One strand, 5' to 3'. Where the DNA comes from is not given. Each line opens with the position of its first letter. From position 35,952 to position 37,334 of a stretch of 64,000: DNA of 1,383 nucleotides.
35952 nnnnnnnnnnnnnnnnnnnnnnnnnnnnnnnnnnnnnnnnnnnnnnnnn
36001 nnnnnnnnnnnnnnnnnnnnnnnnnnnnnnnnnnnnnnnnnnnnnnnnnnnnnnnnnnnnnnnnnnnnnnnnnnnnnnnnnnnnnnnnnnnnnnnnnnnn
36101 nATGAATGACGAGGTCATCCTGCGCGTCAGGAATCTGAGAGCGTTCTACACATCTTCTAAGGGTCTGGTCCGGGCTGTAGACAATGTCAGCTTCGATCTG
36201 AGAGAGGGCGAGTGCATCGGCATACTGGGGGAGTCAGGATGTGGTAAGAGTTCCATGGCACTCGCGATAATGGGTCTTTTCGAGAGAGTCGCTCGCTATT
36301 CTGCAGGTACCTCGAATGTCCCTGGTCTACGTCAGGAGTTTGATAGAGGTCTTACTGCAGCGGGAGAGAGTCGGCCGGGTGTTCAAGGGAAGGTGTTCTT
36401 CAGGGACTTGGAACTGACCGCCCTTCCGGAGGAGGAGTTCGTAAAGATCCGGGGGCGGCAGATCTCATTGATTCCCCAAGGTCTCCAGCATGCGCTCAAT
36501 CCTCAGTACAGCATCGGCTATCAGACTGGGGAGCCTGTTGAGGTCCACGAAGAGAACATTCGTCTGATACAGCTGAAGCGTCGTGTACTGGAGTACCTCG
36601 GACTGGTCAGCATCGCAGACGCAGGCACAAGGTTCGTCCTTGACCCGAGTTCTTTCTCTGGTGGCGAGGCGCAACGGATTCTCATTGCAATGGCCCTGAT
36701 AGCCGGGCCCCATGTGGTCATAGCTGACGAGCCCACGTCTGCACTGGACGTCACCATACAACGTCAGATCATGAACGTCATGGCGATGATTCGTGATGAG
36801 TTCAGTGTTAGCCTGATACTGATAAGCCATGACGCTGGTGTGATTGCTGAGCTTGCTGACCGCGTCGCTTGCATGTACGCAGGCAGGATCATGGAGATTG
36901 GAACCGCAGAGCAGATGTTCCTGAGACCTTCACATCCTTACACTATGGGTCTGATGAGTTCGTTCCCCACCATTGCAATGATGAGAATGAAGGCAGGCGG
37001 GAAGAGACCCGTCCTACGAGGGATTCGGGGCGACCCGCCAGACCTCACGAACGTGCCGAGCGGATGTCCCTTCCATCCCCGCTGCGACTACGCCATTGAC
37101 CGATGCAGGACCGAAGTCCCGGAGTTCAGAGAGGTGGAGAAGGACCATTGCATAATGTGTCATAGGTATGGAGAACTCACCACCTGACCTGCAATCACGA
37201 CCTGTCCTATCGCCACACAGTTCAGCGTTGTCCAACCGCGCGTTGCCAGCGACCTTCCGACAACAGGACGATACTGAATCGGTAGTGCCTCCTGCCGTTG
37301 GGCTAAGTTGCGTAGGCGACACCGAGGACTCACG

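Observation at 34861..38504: GT87/DUF2029-like membrane glycosyltransferase translationally coupled to an orphan OppD/F-type ATPase, with a convergent paralogous ATPase.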

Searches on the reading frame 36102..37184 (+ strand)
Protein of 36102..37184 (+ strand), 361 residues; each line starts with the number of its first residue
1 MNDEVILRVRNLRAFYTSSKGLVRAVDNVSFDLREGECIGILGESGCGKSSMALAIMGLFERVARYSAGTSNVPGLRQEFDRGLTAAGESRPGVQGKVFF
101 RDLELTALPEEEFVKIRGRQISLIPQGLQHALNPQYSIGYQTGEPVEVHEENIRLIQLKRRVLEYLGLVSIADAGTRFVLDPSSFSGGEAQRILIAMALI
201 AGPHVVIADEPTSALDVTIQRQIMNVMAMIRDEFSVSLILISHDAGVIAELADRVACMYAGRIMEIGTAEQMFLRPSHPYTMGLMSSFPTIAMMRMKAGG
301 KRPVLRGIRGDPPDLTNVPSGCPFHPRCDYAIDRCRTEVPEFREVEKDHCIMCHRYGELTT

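Call 7: search_protein_families(library=pfam, proteins=[window:36102-37184:+], max_evalue=0.01)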
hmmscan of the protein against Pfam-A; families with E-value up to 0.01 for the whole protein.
window:36102-37184:+ (361 aa): 4 families
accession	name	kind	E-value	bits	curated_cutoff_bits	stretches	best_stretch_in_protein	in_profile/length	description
PF00005.33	ABC_tran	-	2.9e-22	80.2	25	2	92-213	37-137/137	ABC transporter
PF08352.17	oligo_HPY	-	5.6e-17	62.3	27.1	1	264-335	1-65/65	Oligopeptide/dipeptide transporter, C-terminal region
PF02463.25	SMC_N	-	0.00068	19.6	40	0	178-256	130-209/220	RecF/RecN/SMC N terminal domain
PF13304.12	AAA_21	-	0.0021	18.6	27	1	159-248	220-303/304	AAA domain, putative AbiEii toxin, Type IV TA system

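Call 8: search_protein_families(library=ncbifam, proteins=[window:36102-37184:+], max_evalue=0.01)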
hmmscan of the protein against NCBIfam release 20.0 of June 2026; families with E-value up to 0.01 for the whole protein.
window:36102-37184:+ (361 aa): 188 families (the best 25 are shown)
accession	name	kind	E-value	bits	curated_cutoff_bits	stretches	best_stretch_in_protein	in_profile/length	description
NF007010.1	PRK09473.1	subfamily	5.7e-82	275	575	2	94-355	61-313/318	oligopeptide ABC transporter ATP-binding protein OppD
NF008246.0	PRK11022.1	equivalog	1.5e-71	241.2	541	2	97-354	67-315/326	dipeptide ABC transporter ATP-binding protein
NF043079.1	MMSYN1_0167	equivalog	5.9e-70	236.6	740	2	111-349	298-528/561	oligopeptide ABC transporter ATP-binding protein OppD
NF008453.0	PRK11308.1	subfamily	3.9e-66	223.6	408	2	95-357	76-327/334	dipeptide ABC transporter ATP-binding protein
NF011659.0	PRK15079.1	equivalog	5.4e-63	212.7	540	2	95-355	78-330/334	murein tripeptide/oligopeptide ABC transporter ATP binding protein OppF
NF007613.0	PRK10261.1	equivalog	2.8e-57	194.5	1077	2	103-300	88-284/623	glutathione ABC transporter ATP-binding protein GsiA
NF047578.1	opine_ATP_CntD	equivalog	2.9e-54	184.1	380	2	94-288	60-253/266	staphylopine uptake ABC transporter ATP-binding protein CntD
NF047576.1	opine_ATP_CntF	equivalog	3e-54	184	385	2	94-287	60-252/264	staphylopine uptake ABC transporter ATP-binding protein CntF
NF011674.0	PRK15093.1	equivalog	5.6e-54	183.5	627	2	97-354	67-322/330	putrescine export ABC transporter ATP-binding protein SapD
TIGR02770.1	nickel_nikD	equivalog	2.8e-53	180.7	318.7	2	94-286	43-227/230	nickel import ATP-binding protein NikD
NF043071.1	DppF_dipep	equivalog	2.6e-52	178.3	660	2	95-353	77-324/331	dipeptide ABC transporter ATP-binding subunit DppF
NF011713.0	PRK15134.1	equivalog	3.2e-51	174.5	834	2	95-296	68-268/529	microcin C ABC transporter ATP-binding protein YejF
NF043078.1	MMSYN1_0168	equivalog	2.7e-48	165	800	2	182-289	491-598/649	oligopeptide ABC transporter ATP-binding protein OppF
TIGR02769.1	nickel_nikE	equivalog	3.7e-40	138.1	332.55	2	94-272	64-238/265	nickel import ATP-binding protein NikE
NF007739.0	PRK10419.1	subfamily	9e-35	120.5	354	2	94-268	65-235/268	nickel ABC transporter ATP-binding protein NikE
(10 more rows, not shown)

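Call 20: find_homologous_proteins(query=window:36102-37184:+, max_evalue=1e-40)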
Query window:36102-37184:+ (361 aa): 7850 proteins with E <= 1e-40 among 8000 candidates; the best 120 are listed.
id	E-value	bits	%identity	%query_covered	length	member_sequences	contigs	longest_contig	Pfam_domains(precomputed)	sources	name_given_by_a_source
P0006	8.7e-239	809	100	100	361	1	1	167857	PF00005.34,PF08352.18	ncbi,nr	ncbi:MAG: ABC transporter ATP-binding protein [Candidatus Thorarchaeota archaeon]|nr:ABC transporter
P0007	2.3e-186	637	76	100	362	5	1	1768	PF00005.34,PF08352.18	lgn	-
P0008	8.6e-186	635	77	99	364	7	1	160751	PF00005.34,PF08352.18,PF13304.13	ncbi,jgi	ncbi:MAG: ABC transporter ATP-binding protein [Candidatus Thorarchaeota archaeon]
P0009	8.7e-186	635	77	98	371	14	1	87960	PF00005.34,PF08352.18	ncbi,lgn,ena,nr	ncbi:MAG: hypothetical protein C4K49_05615 [Candidatus Thorarchaeota archaeon]|nr:MAG: hypothetical 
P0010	1.6e-185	634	78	98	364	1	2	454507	PF00005.34,PF08352.18,PF13304.13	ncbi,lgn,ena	-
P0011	1.9e-178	611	74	98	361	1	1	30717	PF00005.34,PF08352.18,PF13304.13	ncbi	-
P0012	1.1e-176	605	73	99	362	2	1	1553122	PF00005.34,PF08352.18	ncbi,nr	ncbi:MAG: ABC transporter ATP-binding protein [Candidatus Thorarchaeota archaeon]|nr:ABC transporter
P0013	1.7e-176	604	71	99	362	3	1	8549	PF00005.34,PF08352.18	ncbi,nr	ncbi:ABC transporter ATP-binding protein [Candidatus Thorarchaeota archaeon]|nr:MAG: ABC transporter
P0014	2.2e-176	604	74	99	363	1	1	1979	PF00005.34,PF08352.18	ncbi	-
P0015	2.9e-176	604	73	99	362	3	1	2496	PF00005.34,PF08352.18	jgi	jgi:oligopeptide/dipeptide ABC transporter ATP-binding protein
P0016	3.0e-176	604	74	98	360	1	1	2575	PF00005.34,PF08352.18,PF13304.13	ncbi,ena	-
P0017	4.5e-176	603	73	98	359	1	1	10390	PF00005.34,PF08352.18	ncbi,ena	-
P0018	4.9e-176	603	72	99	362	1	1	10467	PF00005.34,PF08352.18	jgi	jgi:oligopeptide/dipeptide ABC transporter ATP-binding protein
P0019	1.8e-175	601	72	99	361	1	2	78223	PF00005.34,PF08352.18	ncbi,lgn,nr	ncbi:MAG: Dipeptide transport ATP-binding protein DppD [Candidatus Thorarchaeota archaeon]|nr:MAG: D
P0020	6.6e-175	599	72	99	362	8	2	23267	PF00005.34,PF08352.18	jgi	-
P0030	3.1e-172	590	71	99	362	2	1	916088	PF00005.34,PF08352.18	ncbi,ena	-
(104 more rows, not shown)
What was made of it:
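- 36102..37187 (+): ATP1: OppD-like ABC nucleotide-binding protein, 361 aa. It has canonical Walker A, Q-loop, signature (FSGGE), Walker B and H-loop, and a 28-aa helical insertion (residues 66-93). Its C-terminal oligo_HPY domain has C322/C328/C335/C353 (C-x5-C-x6-C-x17-C). It is inverted relative to all six relatives examined. Orthologues are 66-78% identical across many Thorarchaeota assemblies (call 20).
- The source is a MAG (call 20).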

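Call 21: find_encoding_contigs(protein=P0012, flank=8000, max_places=2)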
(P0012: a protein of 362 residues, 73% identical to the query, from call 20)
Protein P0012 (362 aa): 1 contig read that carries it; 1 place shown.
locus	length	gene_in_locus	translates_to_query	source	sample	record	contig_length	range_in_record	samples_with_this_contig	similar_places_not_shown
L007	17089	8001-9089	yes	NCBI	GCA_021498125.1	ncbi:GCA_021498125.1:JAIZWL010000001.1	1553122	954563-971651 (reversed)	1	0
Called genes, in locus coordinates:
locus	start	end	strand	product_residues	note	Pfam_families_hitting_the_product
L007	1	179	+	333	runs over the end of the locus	PF00044:Gp_dh_N, PF02800:Gp_dh_C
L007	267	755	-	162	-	PF01980:TrmO_N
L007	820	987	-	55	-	-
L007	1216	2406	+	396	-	PF01979:Amidohydro_1, PF07969:Amidohydro_3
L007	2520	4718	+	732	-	PF00989:PAS (faint), PF08448:PAS_4 (faint), PF13188:PAS_8 (faint), PF13426:PAS_9 (faint), PF08447:PAS_3 (weak), PF00512:HisKA (weak), PF02518:HATPase_c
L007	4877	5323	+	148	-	-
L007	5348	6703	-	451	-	PF07690:MFS_1, PF12832:MFS_1_like, PF07690:MFS_1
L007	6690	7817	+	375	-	PF00005:ABC_tran, PF08352:oligo_HPY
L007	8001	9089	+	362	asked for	PF00005:ABC_tran, PF08352:oligo_HPY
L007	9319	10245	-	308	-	-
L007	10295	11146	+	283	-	-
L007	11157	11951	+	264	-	-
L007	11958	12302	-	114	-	-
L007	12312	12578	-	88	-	-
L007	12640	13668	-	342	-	PF00005:ABC_tran, PF08352:oligo_HPY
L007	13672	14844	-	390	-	PF00005:ABC_tran, PF08352:oligo_HPY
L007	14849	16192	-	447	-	PF12911:OppC_N, PF00528:BPD_transp_1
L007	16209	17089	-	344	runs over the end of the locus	PF19300:BPD_transp_1_N, PF00528:BPD_transp_1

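Call 22: find_encoding_contigs(protein=P0010, flank=8000, max_places=2)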
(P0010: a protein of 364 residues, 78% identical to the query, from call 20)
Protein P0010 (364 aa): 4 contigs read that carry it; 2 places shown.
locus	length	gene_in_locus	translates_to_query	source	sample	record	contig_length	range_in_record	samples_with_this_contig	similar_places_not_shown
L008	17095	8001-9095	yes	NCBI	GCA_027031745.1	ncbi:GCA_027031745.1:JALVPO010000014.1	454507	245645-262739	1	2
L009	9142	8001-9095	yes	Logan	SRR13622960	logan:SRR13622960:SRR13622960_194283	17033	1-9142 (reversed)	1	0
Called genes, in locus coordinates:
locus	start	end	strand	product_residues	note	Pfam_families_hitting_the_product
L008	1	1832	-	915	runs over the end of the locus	-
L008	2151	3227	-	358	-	-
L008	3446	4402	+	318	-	PF00044:Gp_dh_N, PF02800:Gp_dh_C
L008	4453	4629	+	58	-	PF00285:Citrate_synt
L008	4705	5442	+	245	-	PF00285:Citrate_synt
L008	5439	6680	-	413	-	PF07690:MFS_1, PF12832:MFS_1_like, PF07690:MFS_1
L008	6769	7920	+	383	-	PF00005:ABC_tran, PF08352:oligo_HPY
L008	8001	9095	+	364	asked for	PF00005:ABC_tran, PF13304:AAA_21 (faint), PF08352:oligo_HPY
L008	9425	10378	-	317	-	-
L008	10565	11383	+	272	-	-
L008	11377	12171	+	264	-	-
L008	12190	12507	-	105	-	-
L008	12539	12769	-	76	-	-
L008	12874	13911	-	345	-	PF00005:ABC_tran, PF08352:oligo_HPY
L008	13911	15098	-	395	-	PF02463:SMC_N (faint), PF00005:ABC_tran, PF08352:oligo_HPY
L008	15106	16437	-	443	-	PF12911:OppC_N, PF00528:BPD_transp_1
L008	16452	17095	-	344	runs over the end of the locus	PF19300:BPD_transp_1_N (weak), PF00528:BPD_transp_1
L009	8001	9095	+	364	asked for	PF00005:ABC_tran, PF13304:AAA_21 (faint), PF08352:oligo_HPY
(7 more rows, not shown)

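Call 23: find_encoding_contigs(protein=P0030, flank=8000, max_places=2)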
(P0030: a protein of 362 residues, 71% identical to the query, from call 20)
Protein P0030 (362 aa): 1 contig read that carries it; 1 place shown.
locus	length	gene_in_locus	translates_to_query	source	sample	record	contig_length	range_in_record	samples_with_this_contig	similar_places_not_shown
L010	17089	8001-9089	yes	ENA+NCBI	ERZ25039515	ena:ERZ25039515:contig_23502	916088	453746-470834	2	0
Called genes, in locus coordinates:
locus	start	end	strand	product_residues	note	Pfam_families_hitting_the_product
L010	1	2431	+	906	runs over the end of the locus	-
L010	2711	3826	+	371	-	PF03435:Sacchrp_dh_NADP, PF16653:Sacchrp_dh_C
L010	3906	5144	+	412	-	PF13291:ACT_4 (faint), PF00291:PALP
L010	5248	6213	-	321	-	PF01073:3Beta_HSD (weak), PF01370:Epimerase, PF02719:Polysacc_synt_2 (faint), PF04321:RmlD_sub_bind, PF16363:GDP_Man_Dehyd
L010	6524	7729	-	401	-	-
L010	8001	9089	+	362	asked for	PF00005:ABC_tran, PF08352:oligo_HPY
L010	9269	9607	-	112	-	-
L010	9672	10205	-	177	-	-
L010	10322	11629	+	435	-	-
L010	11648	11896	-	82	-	-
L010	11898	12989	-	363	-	PF00005:ABC_tran, PF08352:oligo_HPY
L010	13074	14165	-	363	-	PF00005:ABC_tran, PF08352:oligo_HPY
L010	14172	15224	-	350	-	PF00528:BPD_transp_1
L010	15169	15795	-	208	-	PF12911:OppC_N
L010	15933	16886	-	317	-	PF00528:BPD_transp_1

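Call 27: find_encoding_contigs(protein=P0008, flank=8000, max_places=2)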
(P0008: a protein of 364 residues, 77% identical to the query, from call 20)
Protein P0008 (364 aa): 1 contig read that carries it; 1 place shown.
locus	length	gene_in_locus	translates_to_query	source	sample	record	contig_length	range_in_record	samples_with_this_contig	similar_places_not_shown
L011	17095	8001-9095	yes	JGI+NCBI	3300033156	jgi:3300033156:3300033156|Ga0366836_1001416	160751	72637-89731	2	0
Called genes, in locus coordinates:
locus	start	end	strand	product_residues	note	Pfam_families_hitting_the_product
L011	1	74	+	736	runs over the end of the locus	-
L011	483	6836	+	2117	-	PF25778:DUF7948, PF06739:SBBP, PF18884:TSP3_bac (weak)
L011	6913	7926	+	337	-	-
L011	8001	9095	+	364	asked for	PF00005:ABC_tran, PF13304:AAA_21 (faint), PF08352:oligo_HPY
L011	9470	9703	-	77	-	-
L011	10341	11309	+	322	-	-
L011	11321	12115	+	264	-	-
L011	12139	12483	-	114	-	-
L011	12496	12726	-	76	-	-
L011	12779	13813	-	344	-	PF00005:ABC_tran, PF08352:oligo_HPY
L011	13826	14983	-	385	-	PF02463:SMC_N (weak), PF00005:ABC_tran, PF08352:oligo_HPY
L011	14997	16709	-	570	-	PF12911:OppC_N, PF00528:BPD_transp_1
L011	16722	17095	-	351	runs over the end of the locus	PF19300:BPD_transp_1_N (weak), PF00528:BPD_transp_1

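Call 28: find_encoding_contigs(protein=P0009, flank=8000, max_places=2)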
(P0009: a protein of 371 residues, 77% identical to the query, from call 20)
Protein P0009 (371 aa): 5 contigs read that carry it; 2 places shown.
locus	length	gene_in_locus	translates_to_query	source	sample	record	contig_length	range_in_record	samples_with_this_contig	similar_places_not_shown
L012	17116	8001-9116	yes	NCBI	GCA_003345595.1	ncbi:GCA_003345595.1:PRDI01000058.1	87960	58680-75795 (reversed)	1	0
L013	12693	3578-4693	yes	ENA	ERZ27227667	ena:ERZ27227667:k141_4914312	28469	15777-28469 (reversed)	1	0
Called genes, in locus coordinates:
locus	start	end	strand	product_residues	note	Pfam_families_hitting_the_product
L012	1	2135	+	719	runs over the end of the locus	PF00496:SBP_bac_5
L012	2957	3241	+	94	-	-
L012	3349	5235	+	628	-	PF08915:tRNA-Thr_ED, PF00587:tRNA-synt_2b, PF03129:HGTP_anticodon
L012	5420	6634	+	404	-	PF01488:Shikimate_DH (weak), PF03435:Sacchrp_dh_NADP, PF16653:Sacchrp_dh_C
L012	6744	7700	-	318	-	PF01073:3Beta_HSD (weak), PF01370:Epimerase, PF02719:Polysacc_synt_2 (faint), PF04321:RmlD_sub_bind, PF16363:GDP_Man_Dehyd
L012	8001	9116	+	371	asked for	PF00005:ABC_tran, PF08352:oligo_HPY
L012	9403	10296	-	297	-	-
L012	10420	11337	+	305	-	-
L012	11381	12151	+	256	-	-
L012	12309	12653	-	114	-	-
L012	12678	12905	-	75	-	-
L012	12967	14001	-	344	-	PF00005:ABC_tran, PF08352:oligo_HPY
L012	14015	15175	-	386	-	PF00005:ABC_tran, PF08352:oligo_HPY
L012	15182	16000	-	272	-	PF00528:BPD_transp_1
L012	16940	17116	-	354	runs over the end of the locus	PF19300:BPD_transp_1_N, PF00528:BPD_transp_1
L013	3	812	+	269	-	?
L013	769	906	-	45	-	-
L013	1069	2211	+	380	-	PF03435:Sacchrp_dh_NADP, PF16653:Sacchrp_dh_C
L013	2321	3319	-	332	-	PF01073:3Beta_HSD (weak), PF01370:Epimerase, PF02719:Polysacc_synt_2 (faint), PF04321:RmlD_sub_bind, PF16363:GDP_Man_Dehyd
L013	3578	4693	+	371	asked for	PF00005:ABC_tran, PF08352:oligo_HPY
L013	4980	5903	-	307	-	-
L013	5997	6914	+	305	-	-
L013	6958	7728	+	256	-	-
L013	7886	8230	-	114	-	-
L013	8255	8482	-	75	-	-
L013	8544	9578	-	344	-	PF00005:ABC_tran, PF08352:oligo_HPY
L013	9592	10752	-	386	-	PF00005:ABC_tran, PF08352:oligo_HPY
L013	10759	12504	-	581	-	PF12911:OppC_N, PF00528:BPD_transp_1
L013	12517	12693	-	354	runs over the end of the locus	PF19300:BPD_transp_1_N, PF00528:BPD_transp_1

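Call 45: find_encoding_contigs(protein=P0006, flank=10000, max_places=2)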
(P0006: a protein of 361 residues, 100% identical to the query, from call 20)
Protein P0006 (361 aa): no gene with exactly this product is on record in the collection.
